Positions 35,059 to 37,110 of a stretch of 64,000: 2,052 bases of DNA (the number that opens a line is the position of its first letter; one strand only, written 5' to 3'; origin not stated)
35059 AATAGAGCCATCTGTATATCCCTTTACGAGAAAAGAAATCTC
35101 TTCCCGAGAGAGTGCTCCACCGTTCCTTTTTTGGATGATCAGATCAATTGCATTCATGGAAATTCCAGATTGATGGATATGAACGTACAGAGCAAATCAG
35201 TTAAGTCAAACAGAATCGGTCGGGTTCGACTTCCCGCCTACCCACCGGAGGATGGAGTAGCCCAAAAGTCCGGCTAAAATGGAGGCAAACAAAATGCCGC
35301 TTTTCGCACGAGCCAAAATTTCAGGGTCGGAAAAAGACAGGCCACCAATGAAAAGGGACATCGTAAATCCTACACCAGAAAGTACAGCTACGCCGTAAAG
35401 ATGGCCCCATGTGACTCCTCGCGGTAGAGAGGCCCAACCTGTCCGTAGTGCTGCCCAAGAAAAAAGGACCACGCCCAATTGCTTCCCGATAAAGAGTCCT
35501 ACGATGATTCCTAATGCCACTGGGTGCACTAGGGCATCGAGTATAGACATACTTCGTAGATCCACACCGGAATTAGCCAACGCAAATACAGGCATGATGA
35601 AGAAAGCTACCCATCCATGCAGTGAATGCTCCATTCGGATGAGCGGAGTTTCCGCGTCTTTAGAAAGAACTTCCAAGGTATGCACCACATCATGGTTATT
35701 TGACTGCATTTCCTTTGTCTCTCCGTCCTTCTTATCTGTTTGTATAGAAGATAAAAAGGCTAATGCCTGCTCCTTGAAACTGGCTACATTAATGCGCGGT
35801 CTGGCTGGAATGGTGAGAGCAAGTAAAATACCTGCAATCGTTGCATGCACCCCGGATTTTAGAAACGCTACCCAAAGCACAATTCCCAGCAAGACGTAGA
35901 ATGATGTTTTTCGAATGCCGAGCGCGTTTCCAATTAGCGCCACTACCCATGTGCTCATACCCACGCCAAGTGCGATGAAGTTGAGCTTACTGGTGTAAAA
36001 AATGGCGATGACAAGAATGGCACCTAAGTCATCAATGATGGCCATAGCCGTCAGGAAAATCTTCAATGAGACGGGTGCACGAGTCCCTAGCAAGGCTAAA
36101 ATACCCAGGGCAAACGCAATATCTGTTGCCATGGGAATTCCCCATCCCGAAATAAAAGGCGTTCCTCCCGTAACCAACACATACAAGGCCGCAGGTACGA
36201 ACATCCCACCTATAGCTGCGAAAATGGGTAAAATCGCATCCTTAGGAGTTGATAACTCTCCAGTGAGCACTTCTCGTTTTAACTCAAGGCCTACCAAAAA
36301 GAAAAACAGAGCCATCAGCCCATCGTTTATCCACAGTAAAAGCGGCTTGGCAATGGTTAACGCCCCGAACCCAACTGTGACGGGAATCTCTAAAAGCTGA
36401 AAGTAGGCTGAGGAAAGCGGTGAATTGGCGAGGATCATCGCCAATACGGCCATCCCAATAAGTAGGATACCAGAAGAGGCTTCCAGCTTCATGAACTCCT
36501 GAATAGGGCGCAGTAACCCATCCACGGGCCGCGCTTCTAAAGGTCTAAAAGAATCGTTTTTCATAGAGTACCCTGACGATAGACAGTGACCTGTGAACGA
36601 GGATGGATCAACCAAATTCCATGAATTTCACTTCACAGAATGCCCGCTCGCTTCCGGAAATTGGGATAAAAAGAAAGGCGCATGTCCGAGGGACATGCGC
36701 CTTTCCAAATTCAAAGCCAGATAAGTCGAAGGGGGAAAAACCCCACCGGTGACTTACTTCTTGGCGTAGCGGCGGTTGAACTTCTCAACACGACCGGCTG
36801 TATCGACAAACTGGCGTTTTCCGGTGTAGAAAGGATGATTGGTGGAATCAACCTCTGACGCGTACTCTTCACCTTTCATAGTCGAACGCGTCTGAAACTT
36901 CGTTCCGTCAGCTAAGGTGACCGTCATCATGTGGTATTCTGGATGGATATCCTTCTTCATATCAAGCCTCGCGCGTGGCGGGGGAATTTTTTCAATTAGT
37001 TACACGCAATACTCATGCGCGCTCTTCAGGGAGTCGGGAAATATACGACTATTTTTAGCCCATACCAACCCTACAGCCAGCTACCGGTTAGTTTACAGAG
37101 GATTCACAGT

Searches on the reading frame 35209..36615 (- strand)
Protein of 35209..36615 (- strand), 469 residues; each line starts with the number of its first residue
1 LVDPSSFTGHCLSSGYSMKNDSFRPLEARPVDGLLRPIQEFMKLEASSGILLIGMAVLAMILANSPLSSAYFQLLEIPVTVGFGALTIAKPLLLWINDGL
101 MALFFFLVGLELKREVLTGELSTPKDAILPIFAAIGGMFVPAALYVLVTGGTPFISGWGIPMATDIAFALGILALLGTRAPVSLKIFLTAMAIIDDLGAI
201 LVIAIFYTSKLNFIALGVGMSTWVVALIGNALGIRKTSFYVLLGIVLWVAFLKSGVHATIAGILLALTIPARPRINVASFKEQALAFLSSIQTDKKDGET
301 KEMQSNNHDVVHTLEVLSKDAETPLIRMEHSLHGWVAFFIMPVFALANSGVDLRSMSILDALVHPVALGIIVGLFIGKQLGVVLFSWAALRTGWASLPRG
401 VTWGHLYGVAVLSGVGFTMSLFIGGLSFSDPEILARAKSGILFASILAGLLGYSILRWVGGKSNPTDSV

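Call 92: search_protein_families(library=pfam, proteins=[window:35209-36615:-], max_evalue=0.001)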
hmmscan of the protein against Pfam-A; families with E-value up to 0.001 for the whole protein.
window:35209-36615:- (469 aa): 1 family
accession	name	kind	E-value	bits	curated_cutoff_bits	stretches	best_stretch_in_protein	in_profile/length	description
PF06965.17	Na_H_antiport_1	-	3.7e-149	497.1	23.5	1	40-456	2-374/374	Na+/H+ antiporter 1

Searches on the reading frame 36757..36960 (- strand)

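Call 92: search_protein_families(library=pfam, proteins=[window:36757-36960:-], max_evalue=0.001)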
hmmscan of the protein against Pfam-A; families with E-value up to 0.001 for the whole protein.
window:36757-36960:- (68 aa): 1 family
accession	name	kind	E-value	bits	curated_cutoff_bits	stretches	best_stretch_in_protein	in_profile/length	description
PF01197.23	Ribosomal_L31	-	1.7e-29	102.3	27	1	1-66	1-65/65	Ribosomal protein L31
